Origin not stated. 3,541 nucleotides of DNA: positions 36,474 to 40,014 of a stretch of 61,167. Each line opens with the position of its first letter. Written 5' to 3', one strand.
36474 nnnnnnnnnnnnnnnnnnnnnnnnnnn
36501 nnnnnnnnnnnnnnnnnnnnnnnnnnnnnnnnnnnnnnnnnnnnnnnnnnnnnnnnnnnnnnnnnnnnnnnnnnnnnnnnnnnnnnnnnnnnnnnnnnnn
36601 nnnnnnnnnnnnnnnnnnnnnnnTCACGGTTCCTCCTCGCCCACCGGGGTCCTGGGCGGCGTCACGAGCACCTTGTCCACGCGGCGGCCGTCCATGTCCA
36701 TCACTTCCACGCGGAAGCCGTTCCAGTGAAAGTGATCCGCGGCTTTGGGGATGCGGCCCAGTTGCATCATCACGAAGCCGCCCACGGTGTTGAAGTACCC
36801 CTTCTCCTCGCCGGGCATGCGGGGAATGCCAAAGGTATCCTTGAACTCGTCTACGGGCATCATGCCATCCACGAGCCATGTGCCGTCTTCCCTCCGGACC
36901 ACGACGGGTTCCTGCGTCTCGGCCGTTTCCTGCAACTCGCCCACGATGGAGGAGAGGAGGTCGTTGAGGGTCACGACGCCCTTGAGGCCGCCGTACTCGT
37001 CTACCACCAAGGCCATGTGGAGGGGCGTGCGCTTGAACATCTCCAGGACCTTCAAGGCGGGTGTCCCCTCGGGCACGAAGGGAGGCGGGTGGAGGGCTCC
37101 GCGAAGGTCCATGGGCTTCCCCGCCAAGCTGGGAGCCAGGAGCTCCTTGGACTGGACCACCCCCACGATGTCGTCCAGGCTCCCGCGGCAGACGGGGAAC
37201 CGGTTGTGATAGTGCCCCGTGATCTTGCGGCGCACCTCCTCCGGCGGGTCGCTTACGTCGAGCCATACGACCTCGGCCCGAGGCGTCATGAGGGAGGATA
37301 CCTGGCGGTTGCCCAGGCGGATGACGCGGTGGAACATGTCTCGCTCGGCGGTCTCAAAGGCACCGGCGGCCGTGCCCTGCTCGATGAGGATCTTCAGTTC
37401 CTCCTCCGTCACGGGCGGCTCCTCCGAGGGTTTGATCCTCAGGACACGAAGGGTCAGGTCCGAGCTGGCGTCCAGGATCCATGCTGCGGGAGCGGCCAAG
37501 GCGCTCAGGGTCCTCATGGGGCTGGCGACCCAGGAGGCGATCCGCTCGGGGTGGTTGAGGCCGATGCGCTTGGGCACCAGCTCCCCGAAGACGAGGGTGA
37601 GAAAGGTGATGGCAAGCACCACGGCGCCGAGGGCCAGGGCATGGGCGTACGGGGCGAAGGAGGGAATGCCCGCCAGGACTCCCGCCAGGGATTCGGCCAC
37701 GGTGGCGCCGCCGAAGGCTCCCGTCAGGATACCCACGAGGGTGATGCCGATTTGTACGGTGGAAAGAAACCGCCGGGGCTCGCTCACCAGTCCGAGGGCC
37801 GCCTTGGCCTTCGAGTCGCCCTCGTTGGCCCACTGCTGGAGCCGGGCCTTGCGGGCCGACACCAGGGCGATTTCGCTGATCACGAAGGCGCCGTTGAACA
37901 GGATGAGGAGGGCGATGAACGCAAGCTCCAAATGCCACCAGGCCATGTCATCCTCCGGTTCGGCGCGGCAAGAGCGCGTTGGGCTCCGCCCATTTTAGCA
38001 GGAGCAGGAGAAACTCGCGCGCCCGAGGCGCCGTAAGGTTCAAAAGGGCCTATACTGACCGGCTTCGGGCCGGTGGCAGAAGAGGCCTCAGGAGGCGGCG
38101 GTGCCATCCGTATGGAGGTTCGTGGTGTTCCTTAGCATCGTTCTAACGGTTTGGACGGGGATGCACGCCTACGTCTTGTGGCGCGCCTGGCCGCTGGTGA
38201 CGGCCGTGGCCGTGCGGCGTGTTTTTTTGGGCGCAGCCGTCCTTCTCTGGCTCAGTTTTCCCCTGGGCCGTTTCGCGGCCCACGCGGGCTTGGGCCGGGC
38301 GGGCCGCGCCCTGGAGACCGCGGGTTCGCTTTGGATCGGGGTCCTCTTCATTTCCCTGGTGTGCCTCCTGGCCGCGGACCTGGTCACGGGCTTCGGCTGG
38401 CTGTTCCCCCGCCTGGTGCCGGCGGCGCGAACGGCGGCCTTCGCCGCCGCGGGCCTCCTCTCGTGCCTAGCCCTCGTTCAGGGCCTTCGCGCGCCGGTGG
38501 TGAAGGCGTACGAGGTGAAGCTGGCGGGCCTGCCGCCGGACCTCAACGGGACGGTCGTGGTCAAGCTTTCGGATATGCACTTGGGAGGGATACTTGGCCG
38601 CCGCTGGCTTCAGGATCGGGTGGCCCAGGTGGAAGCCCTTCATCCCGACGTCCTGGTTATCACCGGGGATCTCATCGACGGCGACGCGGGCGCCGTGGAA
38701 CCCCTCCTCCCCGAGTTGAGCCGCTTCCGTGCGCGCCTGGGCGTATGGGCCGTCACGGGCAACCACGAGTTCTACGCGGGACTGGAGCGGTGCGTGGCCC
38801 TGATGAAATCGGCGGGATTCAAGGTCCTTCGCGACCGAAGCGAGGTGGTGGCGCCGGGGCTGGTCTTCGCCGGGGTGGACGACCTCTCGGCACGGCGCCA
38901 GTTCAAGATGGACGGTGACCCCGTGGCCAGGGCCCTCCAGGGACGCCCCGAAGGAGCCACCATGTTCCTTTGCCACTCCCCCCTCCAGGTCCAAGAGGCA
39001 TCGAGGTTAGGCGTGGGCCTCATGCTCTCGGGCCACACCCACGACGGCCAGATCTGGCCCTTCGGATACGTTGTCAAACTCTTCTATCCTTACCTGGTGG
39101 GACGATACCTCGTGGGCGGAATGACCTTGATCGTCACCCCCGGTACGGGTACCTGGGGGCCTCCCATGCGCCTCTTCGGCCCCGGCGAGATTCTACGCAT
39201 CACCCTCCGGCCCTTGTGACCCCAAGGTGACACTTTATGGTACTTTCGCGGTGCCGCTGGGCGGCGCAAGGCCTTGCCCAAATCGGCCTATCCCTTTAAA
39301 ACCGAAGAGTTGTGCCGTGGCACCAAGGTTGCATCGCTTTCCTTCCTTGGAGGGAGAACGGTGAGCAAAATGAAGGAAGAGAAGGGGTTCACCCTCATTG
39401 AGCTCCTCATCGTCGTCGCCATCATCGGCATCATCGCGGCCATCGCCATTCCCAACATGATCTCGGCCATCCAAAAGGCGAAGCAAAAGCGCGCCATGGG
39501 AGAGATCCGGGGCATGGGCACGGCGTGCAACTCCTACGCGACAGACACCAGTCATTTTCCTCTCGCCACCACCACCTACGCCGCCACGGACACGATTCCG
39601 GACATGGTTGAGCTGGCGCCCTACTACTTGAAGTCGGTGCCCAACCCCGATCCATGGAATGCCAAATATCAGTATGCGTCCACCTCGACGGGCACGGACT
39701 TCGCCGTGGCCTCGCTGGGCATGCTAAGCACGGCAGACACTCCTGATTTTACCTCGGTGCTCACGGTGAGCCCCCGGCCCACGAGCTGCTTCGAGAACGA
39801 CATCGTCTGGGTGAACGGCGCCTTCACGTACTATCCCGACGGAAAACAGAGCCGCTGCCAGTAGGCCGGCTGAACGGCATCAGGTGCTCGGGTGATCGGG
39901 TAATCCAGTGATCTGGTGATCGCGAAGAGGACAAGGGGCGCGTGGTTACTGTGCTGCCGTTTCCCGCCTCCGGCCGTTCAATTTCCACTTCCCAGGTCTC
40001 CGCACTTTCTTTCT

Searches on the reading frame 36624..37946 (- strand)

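Call 70: search_protein_families(library=pfam, proteins=[window:36624-37946:-], max_evalue=0.00001)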
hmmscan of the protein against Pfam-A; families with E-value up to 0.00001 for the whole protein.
window:36624-37946:- (440 aa): 3 families
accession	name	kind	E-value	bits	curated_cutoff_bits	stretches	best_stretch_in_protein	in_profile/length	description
PF01595.25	CNNM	-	7.5e-51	172.8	28.4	1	11-201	3-181/181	Cyclin M transmembrane N-terminal domain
PF03471.22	CorC_HlyC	-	1.9e-22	79.5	27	1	351-431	2-80/81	Transporter associated domain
PF00571.33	CBS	-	2.7e-16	60.1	24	1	286-335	7-56/57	CBS domain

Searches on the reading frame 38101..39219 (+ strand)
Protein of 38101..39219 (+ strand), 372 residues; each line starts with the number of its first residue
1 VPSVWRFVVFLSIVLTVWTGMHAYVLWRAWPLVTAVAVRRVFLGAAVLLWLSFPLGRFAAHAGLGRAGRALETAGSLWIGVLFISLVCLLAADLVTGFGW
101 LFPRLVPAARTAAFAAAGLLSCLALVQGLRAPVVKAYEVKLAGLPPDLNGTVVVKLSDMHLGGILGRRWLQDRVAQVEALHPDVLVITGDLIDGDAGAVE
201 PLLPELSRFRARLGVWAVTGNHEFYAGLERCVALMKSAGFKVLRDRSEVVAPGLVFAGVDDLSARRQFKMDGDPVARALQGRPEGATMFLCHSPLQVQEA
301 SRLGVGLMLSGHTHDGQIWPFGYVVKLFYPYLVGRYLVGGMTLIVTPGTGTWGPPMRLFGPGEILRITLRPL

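Call 5: search_protein_families(library=pfam, proteins=[window:38101-39219:+], max_evalue=0.01)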
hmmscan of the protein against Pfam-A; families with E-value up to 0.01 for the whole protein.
window:38101-39219:+ (372 aa): 2 families
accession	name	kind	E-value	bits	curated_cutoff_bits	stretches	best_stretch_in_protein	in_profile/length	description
PF00149.33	Metallophos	-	2e-08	35.3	21.5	1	156-315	6-190/191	Calcineurin-like phosphoesterase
PF12850.12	Metallophos_2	-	0.00014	22.4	27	1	154-316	4-119/154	Calcineurin-like phosphoesterase superfamily domain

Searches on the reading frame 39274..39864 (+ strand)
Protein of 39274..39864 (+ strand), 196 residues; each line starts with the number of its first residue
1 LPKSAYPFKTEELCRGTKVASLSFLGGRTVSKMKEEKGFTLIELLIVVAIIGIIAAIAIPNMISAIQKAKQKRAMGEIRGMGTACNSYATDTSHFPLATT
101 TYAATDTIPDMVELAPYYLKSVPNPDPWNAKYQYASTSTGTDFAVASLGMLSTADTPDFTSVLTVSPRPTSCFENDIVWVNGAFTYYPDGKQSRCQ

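Call 5: search_protein_families(library=pfam, proteins=[window:39274-39864:+], max_evalue=0.01)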
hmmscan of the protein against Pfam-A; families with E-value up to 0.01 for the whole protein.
window:39274-39864:+ (196 aa): 2 families
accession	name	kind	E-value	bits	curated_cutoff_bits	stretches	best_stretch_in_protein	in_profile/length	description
PF08334.16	T2SSG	-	2.4e-10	40.9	21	1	61-154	1-96/108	Type II secretion system (T2SS), protein G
PF07963.17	N_methyl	-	3.6e-09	36.2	21.2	1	33-59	1-27/27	Prokaryotic N-terminal methylation motif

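Call 50: search_protein_families(library=padloc, proteins=[window:39274-39864:+], max_evalue=0.1)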
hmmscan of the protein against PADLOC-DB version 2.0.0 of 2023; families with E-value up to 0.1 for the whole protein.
window:39274-39864:+ (196 aa): 0 families
